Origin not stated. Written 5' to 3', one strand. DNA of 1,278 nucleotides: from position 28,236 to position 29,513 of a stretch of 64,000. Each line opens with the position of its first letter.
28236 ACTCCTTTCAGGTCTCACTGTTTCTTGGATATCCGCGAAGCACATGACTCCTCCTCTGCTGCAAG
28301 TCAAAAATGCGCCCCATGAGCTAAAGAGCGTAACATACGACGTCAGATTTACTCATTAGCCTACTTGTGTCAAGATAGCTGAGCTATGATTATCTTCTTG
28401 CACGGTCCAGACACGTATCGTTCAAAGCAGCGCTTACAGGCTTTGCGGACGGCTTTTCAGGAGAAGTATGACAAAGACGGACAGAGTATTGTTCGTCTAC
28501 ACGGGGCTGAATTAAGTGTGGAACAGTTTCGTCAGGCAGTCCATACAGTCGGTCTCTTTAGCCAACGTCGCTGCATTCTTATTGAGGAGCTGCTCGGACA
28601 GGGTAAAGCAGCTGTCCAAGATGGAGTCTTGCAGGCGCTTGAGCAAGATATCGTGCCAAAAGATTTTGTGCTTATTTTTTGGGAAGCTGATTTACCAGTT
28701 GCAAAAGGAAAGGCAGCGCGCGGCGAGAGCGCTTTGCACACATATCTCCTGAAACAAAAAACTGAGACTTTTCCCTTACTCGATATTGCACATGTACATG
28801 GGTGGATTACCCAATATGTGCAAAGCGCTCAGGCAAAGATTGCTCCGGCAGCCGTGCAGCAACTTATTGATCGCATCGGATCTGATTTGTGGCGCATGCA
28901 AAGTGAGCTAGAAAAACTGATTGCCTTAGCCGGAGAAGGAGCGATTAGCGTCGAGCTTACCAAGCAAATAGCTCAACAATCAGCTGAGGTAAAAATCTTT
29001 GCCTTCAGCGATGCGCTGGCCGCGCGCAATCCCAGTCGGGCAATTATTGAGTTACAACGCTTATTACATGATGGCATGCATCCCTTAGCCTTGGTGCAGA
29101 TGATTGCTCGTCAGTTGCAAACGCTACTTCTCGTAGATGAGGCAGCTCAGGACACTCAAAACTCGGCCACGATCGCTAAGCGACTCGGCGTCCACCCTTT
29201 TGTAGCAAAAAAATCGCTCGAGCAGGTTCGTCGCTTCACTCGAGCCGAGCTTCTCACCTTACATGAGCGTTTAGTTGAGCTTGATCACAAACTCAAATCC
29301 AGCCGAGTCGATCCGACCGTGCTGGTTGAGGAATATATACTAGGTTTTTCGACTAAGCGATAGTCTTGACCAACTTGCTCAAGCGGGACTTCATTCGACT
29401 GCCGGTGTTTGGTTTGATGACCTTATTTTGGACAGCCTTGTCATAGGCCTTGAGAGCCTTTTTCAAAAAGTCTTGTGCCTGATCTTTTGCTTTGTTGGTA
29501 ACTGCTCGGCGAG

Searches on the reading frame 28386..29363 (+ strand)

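Call 60: search_protein_families(library=pfam, proteins=[window:28386-29363:+], max_evalue=0.001)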
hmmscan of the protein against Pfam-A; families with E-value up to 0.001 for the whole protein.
window:28386-29363:+ (325 aa): 1 family
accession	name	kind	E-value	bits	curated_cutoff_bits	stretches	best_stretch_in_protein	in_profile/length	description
PF21694.2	DNA_pol3_delta_C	-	8e-29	100.5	27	1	202-320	2-120/121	DNA polymerase III delta subunit, C-terminal domain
